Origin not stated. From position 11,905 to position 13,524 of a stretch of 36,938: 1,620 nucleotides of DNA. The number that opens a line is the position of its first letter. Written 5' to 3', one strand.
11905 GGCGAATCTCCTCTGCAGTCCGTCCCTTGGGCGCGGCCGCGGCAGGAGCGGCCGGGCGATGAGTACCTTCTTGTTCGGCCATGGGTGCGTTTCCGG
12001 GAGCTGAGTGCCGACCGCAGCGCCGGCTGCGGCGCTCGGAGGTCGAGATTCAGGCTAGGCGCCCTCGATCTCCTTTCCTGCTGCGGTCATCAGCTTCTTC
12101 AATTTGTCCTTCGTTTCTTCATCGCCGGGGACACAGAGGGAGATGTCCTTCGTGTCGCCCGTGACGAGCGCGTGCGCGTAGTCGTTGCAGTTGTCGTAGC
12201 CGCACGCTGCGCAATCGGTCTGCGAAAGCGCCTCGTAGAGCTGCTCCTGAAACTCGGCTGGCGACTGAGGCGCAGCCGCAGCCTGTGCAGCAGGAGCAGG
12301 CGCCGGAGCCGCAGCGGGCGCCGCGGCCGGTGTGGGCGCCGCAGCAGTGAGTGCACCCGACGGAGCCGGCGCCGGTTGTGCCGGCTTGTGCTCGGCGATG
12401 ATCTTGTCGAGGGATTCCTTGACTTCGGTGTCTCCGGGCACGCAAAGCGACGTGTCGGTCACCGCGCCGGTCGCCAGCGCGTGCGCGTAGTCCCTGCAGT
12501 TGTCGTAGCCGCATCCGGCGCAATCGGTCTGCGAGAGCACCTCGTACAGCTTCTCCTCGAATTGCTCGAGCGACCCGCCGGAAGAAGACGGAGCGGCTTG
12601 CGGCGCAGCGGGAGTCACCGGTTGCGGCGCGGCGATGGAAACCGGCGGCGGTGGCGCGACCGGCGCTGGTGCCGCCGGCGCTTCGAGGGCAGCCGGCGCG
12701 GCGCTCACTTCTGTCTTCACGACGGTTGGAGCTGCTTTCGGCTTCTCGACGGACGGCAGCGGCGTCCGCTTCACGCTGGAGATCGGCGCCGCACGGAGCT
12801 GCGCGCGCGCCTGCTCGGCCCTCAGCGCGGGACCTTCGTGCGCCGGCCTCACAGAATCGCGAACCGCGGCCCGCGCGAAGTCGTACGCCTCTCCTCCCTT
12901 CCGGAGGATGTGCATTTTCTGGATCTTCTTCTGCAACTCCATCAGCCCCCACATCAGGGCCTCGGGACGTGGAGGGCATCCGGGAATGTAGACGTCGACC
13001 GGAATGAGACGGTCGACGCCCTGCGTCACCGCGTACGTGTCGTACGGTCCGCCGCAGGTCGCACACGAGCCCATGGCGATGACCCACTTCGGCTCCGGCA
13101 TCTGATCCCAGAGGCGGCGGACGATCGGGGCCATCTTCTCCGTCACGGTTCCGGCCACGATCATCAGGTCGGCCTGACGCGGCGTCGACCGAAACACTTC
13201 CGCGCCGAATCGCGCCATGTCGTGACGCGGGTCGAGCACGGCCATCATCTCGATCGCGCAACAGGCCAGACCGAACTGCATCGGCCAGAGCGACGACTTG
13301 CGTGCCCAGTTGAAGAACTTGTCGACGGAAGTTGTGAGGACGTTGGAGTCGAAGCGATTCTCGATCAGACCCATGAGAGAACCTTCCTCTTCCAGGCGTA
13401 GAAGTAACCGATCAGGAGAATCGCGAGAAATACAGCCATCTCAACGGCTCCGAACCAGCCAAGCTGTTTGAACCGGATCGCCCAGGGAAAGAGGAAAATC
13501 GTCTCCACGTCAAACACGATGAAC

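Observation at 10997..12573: Three RnfB/CFeSP-type 4-Cys Fe-S modules tethered by Pro/Ala linkers to NuoB (x2) and NuoC (x1) in a NuoEFG-less complex I operon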

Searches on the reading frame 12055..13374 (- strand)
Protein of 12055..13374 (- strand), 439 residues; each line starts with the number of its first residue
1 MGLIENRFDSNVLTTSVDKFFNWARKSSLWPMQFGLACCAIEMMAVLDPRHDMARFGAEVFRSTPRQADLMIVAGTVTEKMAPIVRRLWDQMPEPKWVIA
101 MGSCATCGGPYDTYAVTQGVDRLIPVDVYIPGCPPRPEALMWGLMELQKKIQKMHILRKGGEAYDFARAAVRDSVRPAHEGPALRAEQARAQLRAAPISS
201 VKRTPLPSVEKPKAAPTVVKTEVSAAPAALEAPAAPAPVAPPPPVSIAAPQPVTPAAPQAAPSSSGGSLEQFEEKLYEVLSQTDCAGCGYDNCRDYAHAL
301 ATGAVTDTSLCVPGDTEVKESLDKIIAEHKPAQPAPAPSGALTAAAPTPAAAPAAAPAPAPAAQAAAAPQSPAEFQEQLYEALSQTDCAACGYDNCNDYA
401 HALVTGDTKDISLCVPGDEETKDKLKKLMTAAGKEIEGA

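Call 4: search_protein_families(library=pfam, proteins=[window:12055-13374:-], max_evalue=0.01)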
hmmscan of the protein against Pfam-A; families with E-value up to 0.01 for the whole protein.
window:12055-13374:- (439 aa): 2 families
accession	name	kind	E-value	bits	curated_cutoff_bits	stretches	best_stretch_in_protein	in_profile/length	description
PF01058.29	Oxidored_q6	-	3e-29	101.8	27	1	38-147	1-128/128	NADH ubiquinone oxidoreductase, 20 Kd subunit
PF04060.18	FeS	-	6.8e-16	58.1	23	2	385-416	3-33/33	Putative Fe-S cluster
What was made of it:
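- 12055..13374 (-): nuoB, 439 aa: PSST core plus a C-terminal arm with two Fe-S modules. Pfam Oxidored_q6 plus 2x PF04060 in call 4.
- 12913..13374 (-): NuoB core (aa 1-154) with N2 ligands C38, C39, C104, C133. Pfam stretch 38-147 (call 4).
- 12382..12576 (-): Fe-S module B1 (aa 267-331), C285-X2-C288-X4-C293-X17-C311, net charge -8. PF04060 (call 4).
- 12058..12267 (-): Fe-S module B2 (aa 370-439), C388-X2-C391-X4-C396-X17-C414, net charge -7. PF04060 best stretch 385-416 (call 4).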

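Call 9: find_homologous_proteins(query=window:12055-13374:-, max_evalue=1e-10)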
Query window:12055-13374:- (439 aa): 3086 proteins with E <= 1e-10 among 8000 candidates; the best 120 are listed.
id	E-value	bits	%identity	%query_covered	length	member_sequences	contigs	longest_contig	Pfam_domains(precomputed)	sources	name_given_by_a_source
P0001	3.5e-265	898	92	100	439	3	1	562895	PF04060.19,PF01058.30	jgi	jgi:NADH-quinone oxidoreductase subunit B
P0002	8.2e-239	811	71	98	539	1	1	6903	PF04060.19,PF01058.30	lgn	-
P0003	1.5e-210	718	59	98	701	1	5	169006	PF11260.14,PF04060.19,PF14492.13,PF01058.30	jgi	jgi:NADH-quinone oxidoreductase subunit B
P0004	6.2e-204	696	83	74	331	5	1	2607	PF04060.19,PF01058.30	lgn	-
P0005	7.1e-169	581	62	32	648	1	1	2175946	PF17521.7,PF01058.30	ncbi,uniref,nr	ncbi:NADH dehydrogenase [ubiquinone] iron-sulfur protein 7 [Phytophthora citrophthora]|uniref:NADH d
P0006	3.2e-159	549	69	75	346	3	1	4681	PF01058.30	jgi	jgi:NADH-quinone oxidoreductase subunit B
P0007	1.2e-157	544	69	75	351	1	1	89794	PF04060.19,PF01058.30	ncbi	-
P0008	1.2e-157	544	69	75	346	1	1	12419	PF01058.30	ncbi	-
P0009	1.8e-153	530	68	74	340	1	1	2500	PF04060.19,PF01058.30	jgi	-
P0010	1.2e-152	527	70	75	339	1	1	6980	PF01058.30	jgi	jgi:NADH-quinone oxidoreductase subunit B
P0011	4.3e-152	525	69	75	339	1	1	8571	PF01058.30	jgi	jgi:NADH-quinone oxidoreductase subunit B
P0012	7.2e-152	525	71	75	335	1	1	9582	PF04060.19,PF01058.30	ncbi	-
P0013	2.0e-151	523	70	75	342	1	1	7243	PF04060.19,PF01058.30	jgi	jgi:NADH-quinone oxidoreductase subunit B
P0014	4.4e-151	522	67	74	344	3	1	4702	PF01058.30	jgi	jgi:NADH-quinone oxidoreductase subunit B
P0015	4.6e-151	522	70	75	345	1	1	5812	PF04060.19,PF01058.30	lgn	-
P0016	4.8e-151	522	69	74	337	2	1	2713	PF04060.19,PF01058.30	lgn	-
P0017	6.8e-151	521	70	75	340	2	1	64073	PF04060.19,PF01058.30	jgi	jgi:NADH-quinone oxidoreductase subunit B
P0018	8.4e-151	521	70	75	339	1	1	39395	PF04060.19,PF01058.30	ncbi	-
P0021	1.3e-150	520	68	74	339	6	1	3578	PF04060.19,PF01058.30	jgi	jgi:NADH-quinone oxidoreductase subunit B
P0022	2.1e-150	520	70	75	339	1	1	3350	PF04060.19,PF01058.30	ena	-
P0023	2.6e-150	519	68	75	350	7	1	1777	PF04060.19,PF01058.30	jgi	-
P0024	2.8e-150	519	68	75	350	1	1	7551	PF04060.19,PF01058.30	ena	-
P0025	3.0e-150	519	70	74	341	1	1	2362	PF04060.19,PF01058.30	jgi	jgi:NADH-quinone oxidoreductase subunit B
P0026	3.1e-150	519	70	75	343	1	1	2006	PF04060.19,PF01058.30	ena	-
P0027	6.0e-150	518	69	75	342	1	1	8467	PF04060.19,PF01058.30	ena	-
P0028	6.5e-150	518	68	75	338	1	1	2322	PF04060.19,PF01058.30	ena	-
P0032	9.0e-150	518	68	75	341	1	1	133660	PF04060.19,PF01058.30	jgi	jgi:NADH-quinone oxidoreductase subunit B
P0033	1.2e-149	517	69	75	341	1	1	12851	PF04060.19,PF01058.30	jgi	jgi:NADH-quinone oxidoreductase subunit B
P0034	1.3e-149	517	67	75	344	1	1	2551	PF04060.19,PF01058.30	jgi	-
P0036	1.6e-149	517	71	75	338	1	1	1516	PF04060.19,PF01058.30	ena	-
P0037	1.8e-149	517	68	75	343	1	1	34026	PF04060.19,PF01058.30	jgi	jgi:NADH-quinone oxidoreductase subunit B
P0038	2.2e-149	516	70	75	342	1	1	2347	PF04060.19,PF01058.30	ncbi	ncbi:MAG TPA: NADH-quinone oxidoreductase subunit NuoB [Thermoanaerobaculia bacterium]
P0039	2.2e-149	516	69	75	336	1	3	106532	PF04060.19,PF01058.30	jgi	jgi:NADH-quinone oxidoreductase subunit B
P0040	2.3e-149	516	68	75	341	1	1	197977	PF04060.19,PF01058.30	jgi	jgi:NADH-quinone oxidoreductase subunit B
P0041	2.6e-149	516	68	75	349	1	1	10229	PF04060.19,PF01058.30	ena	-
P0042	2.8e-149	516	68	75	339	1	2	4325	PF04060.19,PF01058.30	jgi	jgi:NADH-quinone oxidoreductase subunit B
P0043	3.2e-149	516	69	74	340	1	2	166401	PF04060.19,PF01058.30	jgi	jgi:NADH-quinone oxidoreductase subunit B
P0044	3.2e-149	516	68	75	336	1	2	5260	PF04060.19,PF01058.30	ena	-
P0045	3.6e-149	516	70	75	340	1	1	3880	PF04060.19,PF01058.30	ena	-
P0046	4.1e-149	515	68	75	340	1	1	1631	PF04060.19,PF01058.30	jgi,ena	-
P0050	4.3e-149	515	69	75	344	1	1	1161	PF04060.19,PF01058.30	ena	-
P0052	4.9e-149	515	68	75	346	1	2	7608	PF04060.19,PF01058.30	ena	-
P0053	4.9e-149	515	70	75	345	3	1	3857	PF04060.19,PF01058.30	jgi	-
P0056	5.4e-149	515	69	75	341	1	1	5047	PF04060.19,PF01058.30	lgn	-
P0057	6.2e-149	515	65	75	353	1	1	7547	PF04060.19,PF01058.30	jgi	jgi:NADH-quinone oxidoreductase subunit B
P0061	7.6e-149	515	70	75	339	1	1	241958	PF04060.19,PF01058.30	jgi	jgi:NADH-quinone oxidoreductase subunit B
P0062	9.0e-149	514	70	75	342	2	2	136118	PF04060.19,PF01058.30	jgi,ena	-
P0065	1.0e-148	514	65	74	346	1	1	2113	PF04060.19,PF01058.30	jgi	jgi:NADH-quinone oxidoreductase subunit B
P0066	1.1e-148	514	66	74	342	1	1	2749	PF04060.19,PF01058.30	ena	-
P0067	1.2e-148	514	68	75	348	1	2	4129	PF04060.19,PF01058.30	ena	-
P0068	1.3e-148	514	93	46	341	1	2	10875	PF04060.19,PF01058.30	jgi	jgi:NADH-quinone oxidoreductase subunit B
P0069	1.3e-148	514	67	75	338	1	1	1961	PF04060.19,PF01058.30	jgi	jgi:NADH-quinone oxidoreductase subunit B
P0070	1.4e-148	514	68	75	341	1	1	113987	PF04060.19,PF01058.30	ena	-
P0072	2.3e-148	513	66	75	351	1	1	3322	PF04060.19,PF01058.30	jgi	jgi:NADH-quinone oxidoreductase subunit B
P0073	2.7e-148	513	68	75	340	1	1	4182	PF04060.19,PF01058.30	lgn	-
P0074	2.7e-148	513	69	75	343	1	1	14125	PF04060.19,PF01058.30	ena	-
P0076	2.8e-148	513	68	75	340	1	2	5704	PF04060.19,PF01058.30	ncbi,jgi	jgi:NADH-quinone oxidoreductase subunit B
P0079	3.2e-148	513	69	75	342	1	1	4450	PF04060.19,PF01058.30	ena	-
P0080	3.5e-148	512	68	75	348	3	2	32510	PF04060.19,PF01058.30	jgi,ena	-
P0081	3.5e-148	512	68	75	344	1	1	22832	PF04060.19,PF01058.30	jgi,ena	-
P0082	3.7e-148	512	68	75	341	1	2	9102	PF04060.19,PF01058.30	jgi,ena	-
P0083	3.8e-148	512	93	46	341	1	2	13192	PF04060.19,PF01058.30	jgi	jgi:NADH-quinone oxidoreductase subunit B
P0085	4.3e-148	512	65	74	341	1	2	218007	PF04060.19,PF01058.30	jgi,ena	-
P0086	4.3e-148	512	68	75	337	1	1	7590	PF04060.19,PF01058.30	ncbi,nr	ncbi:MAG TPA: NADH-quinone oxidoreductase subunit NuoB [Thermoanaerobaculia bacterium]|nr:NADH-quino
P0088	4.7e-148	512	68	75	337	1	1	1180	PF04060.19,PF01058.30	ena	-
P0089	5.1e-148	512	69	75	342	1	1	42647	PF04060.19,PF01058.30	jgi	-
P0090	5.6e-148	512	70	75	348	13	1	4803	PF04060.19,PF01058.30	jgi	jgi:NADH-quinone oxidoreductase subunit B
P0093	6.4e-148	512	68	75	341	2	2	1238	PF04060.19,PF01058.30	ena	-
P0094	6.6e-148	512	69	76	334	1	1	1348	PF04060.19,PF01058.30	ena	-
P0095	6.8e-148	511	66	74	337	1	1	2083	PF04060.19,PF01058.30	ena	-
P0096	9.2e-148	511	68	75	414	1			PF04060.19,PF01058.30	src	-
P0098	1.0e-147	511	68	75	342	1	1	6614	PF04060.19,PF01058.30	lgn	-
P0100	1.0e-147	511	70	75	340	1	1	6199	PF04060.19,PF01058.30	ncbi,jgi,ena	ncbi:MAG TPA: NADH-quinone oxidoreductase subunit NuoB [Thermoanaerobaculia bacterium]|jgi:NADH-quin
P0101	1.1e-147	511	68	75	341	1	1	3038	PF04060.19,PF01058.30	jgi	jgi:NADH-quinone oxidoreductase subunit B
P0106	1.3e-147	511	70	75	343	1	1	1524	PF04060.19,PF01058.30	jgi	jgi:NADH-quinone oxidoreductase subunit B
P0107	1.4e-147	510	70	75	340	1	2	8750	PF04060.19,PF01058.30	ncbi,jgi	jgi:NADH-quinone oxidoreductase subunit B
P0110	1.9e-147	510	68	75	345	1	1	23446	PF04060.19,PF01058.30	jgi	jgi:NADH-quinone oxidoreductase subunit B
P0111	2.0e-147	510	69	75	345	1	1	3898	PF04060.19,PF01058.30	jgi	jgi:NADH-quinone oxidoreductase subunit B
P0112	2.3e-147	510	70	75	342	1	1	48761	PF04060.19,PF01058.30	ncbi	-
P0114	2.4e-147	510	65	75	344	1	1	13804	PF04060.19,PF01058.30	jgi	jgi:NADH-quinone oxidoreductase subunit B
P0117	3.1e-147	509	65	75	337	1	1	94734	PF04060.19,PF01058.30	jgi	jgi:NADH-quinone oxidoreductase subunit B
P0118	3.2e-147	509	69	75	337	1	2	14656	PF04060.19,PF01058.30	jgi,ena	-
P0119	3.4e-147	509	69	75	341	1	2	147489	PF04060.19,PF01058.30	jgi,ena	jgi:NADH-quinone oxidoreductase subunit B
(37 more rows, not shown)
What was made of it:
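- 12055..13374 (-): A 92%-identical 439-aa homologue, P0001, in call 9.
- A 92%-identical 439-aa protein lies on a 562-kb contig (call 9).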

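Call 14: find_encoding_contigs(protein=P0003, flank=10000, max_places=2)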
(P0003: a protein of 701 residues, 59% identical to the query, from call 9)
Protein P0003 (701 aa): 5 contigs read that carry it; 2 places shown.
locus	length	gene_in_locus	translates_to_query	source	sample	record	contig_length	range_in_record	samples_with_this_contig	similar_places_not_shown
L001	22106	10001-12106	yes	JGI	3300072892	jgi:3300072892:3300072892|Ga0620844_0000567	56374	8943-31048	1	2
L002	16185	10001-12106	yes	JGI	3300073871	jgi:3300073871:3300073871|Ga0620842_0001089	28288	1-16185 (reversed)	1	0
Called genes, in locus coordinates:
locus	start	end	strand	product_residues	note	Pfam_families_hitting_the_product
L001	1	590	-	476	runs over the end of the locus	PF01134:GIDA (faint), PF01266:DAO (faint), PF02737:3HCDH_N (faint), PF07992:Pyr_redox_2, PF12831:FAD_oxidored (weak), PF13738:Pyr_redox_3, PF00070:Pyr_redox, PF02852:Pyr_redox_dim, +3 more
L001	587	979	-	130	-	PF01894:YjbQ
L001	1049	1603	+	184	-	PF01327:Pep_deformylase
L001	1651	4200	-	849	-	PF03030:H_PPase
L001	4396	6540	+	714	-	PF03030:H_PPase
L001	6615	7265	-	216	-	PF13441:Gly-zipper_YMGG, PF13436:Gly-zipper_OmpA (faint), PF05433:Rick_17kDa_Anti (weak), PF13488:Gly-zipper_Omp, PF00691:OmpA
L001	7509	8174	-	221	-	PF13441:Gly-zipper_YMGG, PF05433:Rick_17kDa_Anti (faint), PF13488:Gly-zipper_Omp, PF00691:OmpA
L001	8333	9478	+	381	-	PF02636:Methyltransf_28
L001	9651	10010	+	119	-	PF00507:Oxidored_q4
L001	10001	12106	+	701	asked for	PF01058:Oxidored_q6, PF11260:Spidroin_MaSp (faint), PF04060:FeS, PF14492:EFG_III (faint), PF04060:FeS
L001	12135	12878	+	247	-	PF00329:Complex1_30kDa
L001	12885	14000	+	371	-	PF00346:Complex1_49kDa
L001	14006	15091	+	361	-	PF00146:NADHdh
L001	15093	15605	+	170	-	PF13534:Fer4_17 (faint), PF14697:Fer4_21 (faint), PF00037:Fer4 (weak), PF13237:Fer4_10 (weak), PF12838:Fer4_7, PF13183:Fer4_8 (weak), PF13187:Fer4_9, PF13484:Fer4_16 (weak), +2 more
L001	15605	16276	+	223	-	PF00499:Oxidored_q3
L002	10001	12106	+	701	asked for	PF01058:Oxidored_q6, PF11260:Spidroin_MaSp (faint), PF04060:FeS, PF14492:EFG_III (faint), PF04060:FeS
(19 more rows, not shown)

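Call 15: find_encoding_contigs(protein=P0007, flank=10000, max_places=2)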
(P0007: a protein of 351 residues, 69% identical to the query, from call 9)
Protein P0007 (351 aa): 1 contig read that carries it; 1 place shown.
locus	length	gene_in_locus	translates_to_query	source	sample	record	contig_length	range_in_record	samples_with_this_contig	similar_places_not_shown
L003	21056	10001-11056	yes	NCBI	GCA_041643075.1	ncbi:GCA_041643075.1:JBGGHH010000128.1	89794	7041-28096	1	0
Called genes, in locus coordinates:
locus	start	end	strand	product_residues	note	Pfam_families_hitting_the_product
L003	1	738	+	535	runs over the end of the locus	PF00069:Pkinase, PF07714:PK_Tyr_Ser-Thr, PF17667:Pkinase_fungal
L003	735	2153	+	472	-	-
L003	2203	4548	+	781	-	PF09586:YfhO (faint)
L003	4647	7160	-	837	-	PF03030:H_PPase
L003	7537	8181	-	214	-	PF13441:Gly-zipper_YMGG, PF13436:Gly-zipper_OmpA (weak), PF13488:Gly-zipper_Omp, PF00691:OmpA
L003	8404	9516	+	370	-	PF02636:Methyltransf_28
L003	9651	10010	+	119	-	PF00507:Oxidored_q4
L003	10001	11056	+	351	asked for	PF01058:Oxidored_q6, PF04060:FeS (weak)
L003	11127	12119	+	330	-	PF00329:Complex1_30kDa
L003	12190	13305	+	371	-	PF00346:Complex1_49kDa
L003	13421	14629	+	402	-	PF00146:NADHdh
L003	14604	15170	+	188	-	PF12797:Fer4_2 (weak), PF12837:Fer4_6 (weak), PF13237:Fer4_10, PF00037:Fer4 (weak), PF13183:Fer4_8 (weak), PF12838:Fer4_7, PF13187:Fer4_9, PF13484:Fer4_16 (weak), +2 more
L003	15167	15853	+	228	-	PF00499:Oxidored_q3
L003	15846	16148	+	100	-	PF00420:Oxidored_q2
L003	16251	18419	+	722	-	PF00662:Proton_antipo_N, PF00361:Proton_antipo_M, PF01010:Proton_antipo_C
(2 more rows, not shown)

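Call 17: search_solved_structures(query=window:12055-13374:-, max_evalue=1, show_alignments=0)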
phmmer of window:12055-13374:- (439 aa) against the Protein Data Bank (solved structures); distinct sequences matched with E-value up to 1: 84 (the best 60 are shown).
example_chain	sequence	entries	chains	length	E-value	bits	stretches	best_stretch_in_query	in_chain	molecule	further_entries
2fug_6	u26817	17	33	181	7.8e-65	222.9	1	11-156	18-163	NADH-quinone oxidoreductase chain 6 | NADH-QUINONE OXIDOREDUCTASE SUBUNIT 6 | NADH-quinone oxidoreductase subunit B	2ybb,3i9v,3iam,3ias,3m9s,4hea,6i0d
8e9g_B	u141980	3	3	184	7.2e-61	209.8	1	4-164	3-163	NADH-quinone oxidoreductase subunit B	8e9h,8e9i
7awt_B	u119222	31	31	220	7.1e-60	206.6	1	4-153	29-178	NADH-quinone oxidoreductase subunit B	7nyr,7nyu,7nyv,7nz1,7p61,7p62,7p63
7q5y_F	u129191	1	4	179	9.6e-60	206.1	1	11-173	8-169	NADH-quinone oxidoreductase subunit B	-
8b9z_B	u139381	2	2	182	1.3e-59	205.7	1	16-158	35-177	LD31474p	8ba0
6g2j_B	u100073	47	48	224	1.8e-59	205.2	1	11-155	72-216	NADH dehydrogenase [ubiquinone] iron-sulfur protein 7, mitochondrial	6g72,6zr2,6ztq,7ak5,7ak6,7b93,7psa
7zd6_6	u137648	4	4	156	2.1e-59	205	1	14-157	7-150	NADH dehydrogenase [ubiquinone] iron-sulfur protein 7, mitochondrial | Complex I-20kD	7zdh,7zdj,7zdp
9w2u_B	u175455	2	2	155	2.2e-59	205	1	14-157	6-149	NADH dehydrogenase [ubiquinone] iron-sulfur protein 7, mitochondrial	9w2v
8esw_S7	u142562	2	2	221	2.9e-59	204.6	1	16-158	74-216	LD31474p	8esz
5ldw_B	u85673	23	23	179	3.7e-59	204.2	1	14-157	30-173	NADH dehydrogenase [ubiquinone] iron-sulfur protein 7, mitochondrial | Mitochondrial complex I, PSST subunit | NADH:ubiquinone oxidoreductase core subunit S7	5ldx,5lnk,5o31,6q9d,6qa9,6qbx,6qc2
7zeb_6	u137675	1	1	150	3.9e-59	204.1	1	16-157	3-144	NADH dehydrogenase [ubiquinone] iron-sulfur protein 7, mitochondrial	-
5lc5_B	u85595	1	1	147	4.5e-59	203.9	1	15-153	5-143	NADH dehydrogenase [ubiquinone] iron-sulfur protein 7, mitochondrial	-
5xtb_C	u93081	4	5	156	7.1e-59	203.3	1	14-155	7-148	NADH dehydrogenase [ubiquinone] iron-sulfur protein 7, mitochondrial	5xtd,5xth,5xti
9ti4_E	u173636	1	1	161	7.1e-59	203.3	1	14-155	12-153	NADH dehydrogenase [ubiquinone] iron-sulfur protein 7, mitochondrial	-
7qsd_B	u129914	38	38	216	7.3e-59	203.2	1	14-157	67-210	NADH dehydrogenase [ubiquinone] iron-sulfur protein 7, mitochondrial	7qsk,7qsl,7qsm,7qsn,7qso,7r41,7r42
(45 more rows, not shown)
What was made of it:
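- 12913..13374 (-): PDB NuoB/Nqo6/PSST matches down to 7.8e-65 (call 17).
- Closest known: 11-subunit. Different: By sequence, NuoB is closer to Thermus Nqo6 (7.8e-65) than to cyanobacterial NdhK (2.6e-54) (call 17).
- Tried and rejected: I checked whether the conserved NuoB post-core extension (aa ~155-203) is related to the C-terminal extension of cyanobacterial NdhK, because NdhK aligned out to residue 199 in call 17.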

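Call 63: predict_structure(alignment_id=A2)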
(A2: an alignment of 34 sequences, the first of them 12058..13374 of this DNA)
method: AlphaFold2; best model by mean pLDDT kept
length: 439 residues; sequences in the alignment: 34
mean_pLDDT: 55.8   pTM: 0.26
mean pLDDT of the five models: 55.8, 52.4, 50.9, 50.1, 49.5
residues with pLDDT >= 90: 65; 70-90: 64; 50-70: 45; < 50: 265
segments of 3 or more residues with pLDDT < 50: 1-33, 43-56, 63-81, 96-145, 147-184, 191-211, 213-215, 217-226, 228-232, 234-241, 245-266, 332-346, 348-366
pLDDT, mean of each block of 10 residues (from residue 1): 35 40 43 48 44 50 44 44 55 50 40 38 37 36 43 37 36 40 48 41 41 43 40 43 42 34 57 95 84 93 89 79 91 40 37 39 48 91 87 90 91 83 91 80
secondary structure, 60 per line:
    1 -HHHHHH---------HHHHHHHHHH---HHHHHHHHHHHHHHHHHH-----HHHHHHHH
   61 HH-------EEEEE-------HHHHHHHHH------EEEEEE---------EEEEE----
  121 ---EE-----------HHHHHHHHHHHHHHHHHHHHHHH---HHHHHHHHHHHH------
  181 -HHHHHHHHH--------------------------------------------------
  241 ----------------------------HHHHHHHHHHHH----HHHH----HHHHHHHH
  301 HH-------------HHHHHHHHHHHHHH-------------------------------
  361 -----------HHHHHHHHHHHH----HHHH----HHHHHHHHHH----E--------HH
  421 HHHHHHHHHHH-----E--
elements in order: H2-7 H17-26 H30-47 H53-62 E70-74 H82-90 E97-102 E112-116 H137-159 H163-174 H182-190 H269-280 H285-288 H293-302 H316-329 H372-383 H388-391 H396-405 H419-431
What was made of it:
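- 12382..12576 (-): AF2 pLDDT 84-95 (call 63).
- Modules are confidently folded (pLDDT 84-95) and the linkers are not (call 63). Low pLDDT is weak evidence for disorder in this run, because the known-folded NuoB core also scored low (call 63).
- Tried and rejected: The known-folded core scored low because the alignment was shallow (call 63).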

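Call 78: search_protein_families(library=ncbifam, proteins=[window:12055-13374:-], max_evalue=0.001)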
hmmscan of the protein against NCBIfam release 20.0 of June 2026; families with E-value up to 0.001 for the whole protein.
window:12055-13374:- (439 aa): 25 families
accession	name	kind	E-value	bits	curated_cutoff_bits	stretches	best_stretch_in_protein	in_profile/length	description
NF011394.0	PRK14819.1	equivalog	1.5e-76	257.5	312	1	11-156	15-161/264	NADH-quinone oxidoreductase subunit B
NF005012.1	PRK06411.1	subfamily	1.5e-75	252.3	116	1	6-155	13-162/166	NADH-quinone oxidoreductase subunit NuoB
TIGR01957.1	nuoB_fam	subfamily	4.9e-72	240.6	142.7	1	11-153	1-144/145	NADH-quinone oxidoreductase subunit B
NF009808.0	PRK13292.1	equivalog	5.7e-72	242.7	1156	1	8-154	6-152/791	NADH-quinone oxidoreductase subunit B/C/D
NF011390.0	PRK14815.1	equivalog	7.9e-71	237.1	281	1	7-159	13-165/183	NADH dehydrogenase subunit B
NF011388.0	PRK14813.1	equivalog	9.1e-66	221.3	294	1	1-157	1-159/189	NADH dehydrogenase subunit B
NF011391.0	PRK14816.1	equivalog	6.3e-62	208.7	283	1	9-153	34-179/196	NADH-quinone oxidoreductase subunit B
NF011393.0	PRK14818.1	equivalog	3.6e-61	205.6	255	1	13-157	17-161/173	NADH dehydrogenase subunit B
NF011395.0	PRK14820.1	equivalog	8.6e-60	201.6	263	1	12-165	18-171/180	NADH-quinone oxidoreductase subunit B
NF011392.0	PRK14817.1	equivalog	3e-57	193.3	271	1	12-154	21-163/182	NADH-quinone oxidoreductase subunit B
NF011389.0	PRK14814.1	equivalog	2.2e-53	180.9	285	1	13-154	19-160/186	NADH dehydrogenase subunit B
NF004859.0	PRK06214.1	equivalog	7.9e-25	87.5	432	2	376-434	89-146/539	sulfite reductase subunit alpha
TIGR01944.1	rnfB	subfamily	2.2e-23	82.8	68.7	2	375-433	36-92/190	RnfABCDGE type electron transport complex subunit B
NF003475.0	PRK05113.1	equivalog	4.3e-18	65.9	203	2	377-437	38-96/190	electron transport complex subunit RsxB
NF006446.0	PRK08764.1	equivalog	1.4e-17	63.9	220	2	271-327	7-62/139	Rnf electron transport complex subunit RnfB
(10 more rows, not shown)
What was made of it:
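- Closest known: RnfB/RsxB N-terminal [4Fe-4S] domain and the CFeSP large-subunit N-terminal domain. Same: The NCBIfam rnfB subfamily model is hit at 2.2e-23 (call 78).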
